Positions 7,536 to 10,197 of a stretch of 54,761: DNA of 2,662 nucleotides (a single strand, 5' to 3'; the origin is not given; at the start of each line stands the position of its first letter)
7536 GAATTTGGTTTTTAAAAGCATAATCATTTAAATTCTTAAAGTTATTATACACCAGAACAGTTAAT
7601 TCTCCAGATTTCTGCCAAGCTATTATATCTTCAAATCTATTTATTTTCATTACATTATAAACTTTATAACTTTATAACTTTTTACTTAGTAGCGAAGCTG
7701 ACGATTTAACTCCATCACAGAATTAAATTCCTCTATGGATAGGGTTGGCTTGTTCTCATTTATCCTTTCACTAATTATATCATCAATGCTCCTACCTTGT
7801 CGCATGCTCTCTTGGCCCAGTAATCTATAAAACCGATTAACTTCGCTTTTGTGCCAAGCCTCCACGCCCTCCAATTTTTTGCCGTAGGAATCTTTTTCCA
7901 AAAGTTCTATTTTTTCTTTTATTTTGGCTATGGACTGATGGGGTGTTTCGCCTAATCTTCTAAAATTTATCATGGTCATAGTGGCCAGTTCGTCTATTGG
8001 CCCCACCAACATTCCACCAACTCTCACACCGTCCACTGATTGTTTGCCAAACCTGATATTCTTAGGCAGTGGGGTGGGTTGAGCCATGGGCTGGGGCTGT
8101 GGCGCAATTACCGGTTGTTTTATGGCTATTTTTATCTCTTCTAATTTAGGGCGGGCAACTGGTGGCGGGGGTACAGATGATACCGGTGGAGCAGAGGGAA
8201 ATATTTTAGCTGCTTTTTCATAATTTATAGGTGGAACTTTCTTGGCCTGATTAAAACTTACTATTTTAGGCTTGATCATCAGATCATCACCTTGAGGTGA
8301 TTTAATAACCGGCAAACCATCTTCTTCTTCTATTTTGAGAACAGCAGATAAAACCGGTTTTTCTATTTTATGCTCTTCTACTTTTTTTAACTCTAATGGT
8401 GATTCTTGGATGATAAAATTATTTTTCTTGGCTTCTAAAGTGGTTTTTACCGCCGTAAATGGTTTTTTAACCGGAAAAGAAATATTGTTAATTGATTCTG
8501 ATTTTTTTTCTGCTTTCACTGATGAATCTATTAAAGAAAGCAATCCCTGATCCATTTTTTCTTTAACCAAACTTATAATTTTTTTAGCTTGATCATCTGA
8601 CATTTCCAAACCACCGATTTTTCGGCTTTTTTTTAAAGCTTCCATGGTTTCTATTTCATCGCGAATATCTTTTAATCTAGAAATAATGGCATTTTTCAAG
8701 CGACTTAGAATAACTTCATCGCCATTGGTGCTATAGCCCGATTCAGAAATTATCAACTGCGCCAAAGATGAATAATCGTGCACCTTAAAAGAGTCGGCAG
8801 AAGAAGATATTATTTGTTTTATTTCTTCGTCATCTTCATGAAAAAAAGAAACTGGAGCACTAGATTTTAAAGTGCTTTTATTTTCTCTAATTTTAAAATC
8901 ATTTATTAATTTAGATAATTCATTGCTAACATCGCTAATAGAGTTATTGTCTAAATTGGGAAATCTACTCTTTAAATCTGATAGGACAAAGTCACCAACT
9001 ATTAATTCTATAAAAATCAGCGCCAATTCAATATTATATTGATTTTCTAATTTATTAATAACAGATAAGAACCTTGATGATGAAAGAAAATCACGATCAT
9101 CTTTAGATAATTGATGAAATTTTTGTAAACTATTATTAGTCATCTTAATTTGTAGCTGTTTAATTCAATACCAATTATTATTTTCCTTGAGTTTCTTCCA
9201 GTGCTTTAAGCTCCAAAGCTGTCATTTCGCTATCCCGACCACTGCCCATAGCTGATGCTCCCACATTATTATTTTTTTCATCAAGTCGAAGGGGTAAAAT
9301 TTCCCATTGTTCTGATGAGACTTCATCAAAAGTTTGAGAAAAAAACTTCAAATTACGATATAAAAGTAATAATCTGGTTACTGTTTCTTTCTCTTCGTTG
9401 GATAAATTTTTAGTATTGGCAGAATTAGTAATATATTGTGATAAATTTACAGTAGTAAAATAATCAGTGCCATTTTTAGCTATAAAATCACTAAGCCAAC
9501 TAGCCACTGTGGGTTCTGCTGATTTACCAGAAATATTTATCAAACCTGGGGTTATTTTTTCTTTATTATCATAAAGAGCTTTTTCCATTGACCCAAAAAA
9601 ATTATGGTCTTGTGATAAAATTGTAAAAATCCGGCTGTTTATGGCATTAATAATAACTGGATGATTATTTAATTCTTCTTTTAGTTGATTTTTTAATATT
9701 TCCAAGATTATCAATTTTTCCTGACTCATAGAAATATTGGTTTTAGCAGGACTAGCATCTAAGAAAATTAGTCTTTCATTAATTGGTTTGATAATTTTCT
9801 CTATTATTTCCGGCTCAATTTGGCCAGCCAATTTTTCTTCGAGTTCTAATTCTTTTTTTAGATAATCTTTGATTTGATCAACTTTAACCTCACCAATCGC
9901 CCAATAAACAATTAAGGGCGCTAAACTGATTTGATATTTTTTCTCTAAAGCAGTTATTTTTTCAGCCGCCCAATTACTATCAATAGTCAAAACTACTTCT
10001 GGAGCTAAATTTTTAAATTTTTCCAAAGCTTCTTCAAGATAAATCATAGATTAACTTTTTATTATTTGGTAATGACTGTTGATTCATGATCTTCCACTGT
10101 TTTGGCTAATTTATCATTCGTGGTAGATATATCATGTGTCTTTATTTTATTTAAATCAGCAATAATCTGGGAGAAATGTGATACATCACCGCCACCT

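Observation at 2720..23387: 20.6-kb one-strand operon combining a minimal T4SS-like core with ComFC, a 3073-aa exoprotein and a TSP3 protein, but no conjugation functions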

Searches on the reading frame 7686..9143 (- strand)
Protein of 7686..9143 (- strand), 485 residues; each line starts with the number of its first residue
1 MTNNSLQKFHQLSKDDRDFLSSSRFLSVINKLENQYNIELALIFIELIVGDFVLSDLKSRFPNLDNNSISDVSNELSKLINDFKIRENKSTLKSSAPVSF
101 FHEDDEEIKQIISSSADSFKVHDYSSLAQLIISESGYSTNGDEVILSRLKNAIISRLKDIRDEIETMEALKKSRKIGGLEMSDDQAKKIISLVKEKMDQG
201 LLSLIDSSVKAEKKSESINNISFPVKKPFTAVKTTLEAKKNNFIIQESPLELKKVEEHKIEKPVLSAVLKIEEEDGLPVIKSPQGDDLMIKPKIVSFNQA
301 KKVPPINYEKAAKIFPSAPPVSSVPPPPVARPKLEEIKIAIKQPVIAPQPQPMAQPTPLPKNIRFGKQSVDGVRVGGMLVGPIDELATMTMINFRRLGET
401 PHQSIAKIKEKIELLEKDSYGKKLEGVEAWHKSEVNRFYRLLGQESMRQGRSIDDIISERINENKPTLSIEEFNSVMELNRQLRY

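Call 4: search_protein_families(library=pfam, proteins=[window:7686-9143:-], max_evalue=0.1)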
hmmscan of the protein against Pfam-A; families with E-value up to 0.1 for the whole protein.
window:7686-9143:- (485 aa): 0 families

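Call 8: search_protein_families(library=ncbifam, proteins=[window:7686-9143:-], max_evalue=0.01)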
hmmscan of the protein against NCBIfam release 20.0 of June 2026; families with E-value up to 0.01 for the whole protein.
window:7686-9143:- (485 aa): 0 families

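Call 59: search_protein_families(library=phrogs, proteins=[window:7686-9143:-], max_evalue=0.01)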
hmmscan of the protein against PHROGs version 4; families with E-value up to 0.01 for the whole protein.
window:7686-9143:- (485 aa): 0 families

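Call 83: search_solved_structures(query=A7, max_evalue=1)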
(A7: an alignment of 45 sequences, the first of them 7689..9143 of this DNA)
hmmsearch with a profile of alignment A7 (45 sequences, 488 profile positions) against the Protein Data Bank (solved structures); distinct sequences matched with E-value up to 1: 4.
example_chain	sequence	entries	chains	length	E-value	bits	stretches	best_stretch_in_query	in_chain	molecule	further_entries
6qmp_C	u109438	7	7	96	0.21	14.2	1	384-412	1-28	Nuclear transcription factor Y subunit gamma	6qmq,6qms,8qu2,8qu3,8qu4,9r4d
3bur_A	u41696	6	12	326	0.22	14.1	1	28-92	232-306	3-oxo-5-beta-steroid 4-dehydrogenase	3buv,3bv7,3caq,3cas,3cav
3cmf_A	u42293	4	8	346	0.24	14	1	28-92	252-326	3-oxo-5-beta-steroid 4-dehydrogenase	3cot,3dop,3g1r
3uzw_A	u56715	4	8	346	0.24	14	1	28-92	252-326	3-oxo-5-beta-steroid 4-dehydrogenase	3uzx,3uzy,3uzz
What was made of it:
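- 7686..9143 (-): Unknown protein U485: the shared N-terminal module, a Pro-rich linker and a conserved C-terminal domain. No family or PDB match (calls 4, 8, 59, 83).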

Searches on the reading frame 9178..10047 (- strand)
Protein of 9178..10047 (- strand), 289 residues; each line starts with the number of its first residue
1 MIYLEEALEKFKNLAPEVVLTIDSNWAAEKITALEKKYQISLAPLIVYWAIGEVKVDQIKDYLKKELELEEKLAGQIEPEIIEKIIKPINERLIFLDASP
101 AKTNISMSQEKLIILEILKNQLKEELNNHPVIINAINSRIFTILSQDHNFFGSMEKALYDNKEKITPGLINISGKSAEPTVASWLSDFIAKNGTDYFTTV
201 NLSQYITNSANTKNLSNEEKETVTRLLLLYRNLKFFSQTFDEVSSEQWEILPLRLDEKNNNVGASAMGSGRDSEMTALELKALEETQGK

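Call 4: search_protein_families(library=pfam, proteins=[window:9178-10047:-], max_evalue=0.1)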
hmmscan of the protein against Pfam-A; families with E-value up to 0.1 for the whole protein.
window:9178-10047:- (289 aa): 1 family
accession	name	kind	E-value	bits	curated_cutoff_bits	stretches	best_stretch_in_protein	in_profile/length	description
PF01214.23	CK_II_beta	-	0.061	13.6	27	0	183-230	1-47/182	Casein kinase II regulatory subunit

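Call 8: search_protein_families(library=ncbifam, proteins=[window:9178-10047:-], max_evalue=0.01)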
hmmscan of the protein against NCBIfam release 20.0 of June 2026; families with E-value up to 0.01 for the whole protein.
window:9178-10047:- (289 aa): 0 families

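Call 58: search_solved_structures(query=A5, max_evalue=10)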
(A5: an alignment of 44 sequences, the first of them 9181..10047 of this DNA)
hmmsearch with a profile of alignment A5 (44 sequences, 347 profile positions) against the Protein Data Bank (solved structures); distinct sequences matched with E-value up to 10: 14.
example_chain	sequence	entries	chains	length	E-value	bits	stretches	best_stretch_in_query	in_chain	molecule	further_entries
1xaw_A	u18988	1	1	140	0.015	18.1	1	296-339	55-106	Occludin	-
1nt2_B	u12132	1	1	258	0.032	17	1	68-169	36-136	conserved hypothetical protein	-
3g7c_A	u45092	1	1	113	0.23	14.2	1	302-339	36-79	Occludin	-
9xj1_F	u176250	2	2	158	0.27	14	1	301-340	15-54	Photosystem I reaction center subunit III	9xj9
1wpa_A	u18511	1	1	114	0.29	13.9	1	302-339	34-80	Occludin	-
9kc5_F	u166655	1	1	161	0.31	13.8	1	303-339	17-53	Photosystem I reaction center subunit III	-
7wfd_AF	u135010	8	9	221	0.32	13.7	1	277-340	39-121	Photosystem I reaction center subunit III, chloroplastic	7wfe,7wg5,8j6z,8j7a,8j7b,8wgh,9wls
3qfp_A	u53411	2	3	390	0.48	13.2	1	23-102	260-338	78 kDa glucose-regulated protein homolog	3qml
3qfu_A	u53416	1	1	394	0.49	13.1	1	23-102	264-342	78 kDa glucose-regulated protein homolog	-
9kqp_F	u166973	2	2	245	0.83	12.4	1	302-340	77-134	Photosystem I reaction center subunit III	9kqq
9mgz_F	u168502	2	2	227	1.3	11.8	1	302-340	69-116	PSAF1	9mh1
7ew6_F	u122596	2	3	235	1.7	11.4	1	296-340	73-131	Photosystem I reaction center subunit III, chloroplastic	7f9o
5zji_F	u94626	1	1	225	1.8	11.3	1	297-340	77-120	Photosystem I reaction center subunit III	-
2cxx_A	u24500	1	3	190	3.5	10.3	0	158-194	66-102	Probable GTP-binding protein engB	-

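Call 59: search_protein_families(library=phrogs, proteins=[window:9178-10047:-], max_evalue=0.01)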
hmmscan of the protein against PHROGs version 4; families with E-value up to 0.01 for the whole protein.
window:9178-10047:- (289 aa): 0 families

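Call 81: search_protein_families(library=pfam, alignment_id=A5, max_evalue=0.001)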
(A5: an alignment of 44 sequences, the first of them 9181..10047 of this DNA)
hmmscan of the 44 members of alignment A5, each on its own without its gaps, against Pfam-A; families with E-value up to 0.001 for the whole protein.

A. member 1, window:9181-10047:- (289 aa): 0 families

B. families by the number of members that match (of 44 scanned): 0 families
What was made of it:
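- Tried and rejected: U289 and U485 had no hit in Pfam, NCBIfam or PHROGs, and no significant hit in family-profile searches against PDB sequences (calls 4, 8, 58, 59, 81, 83).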
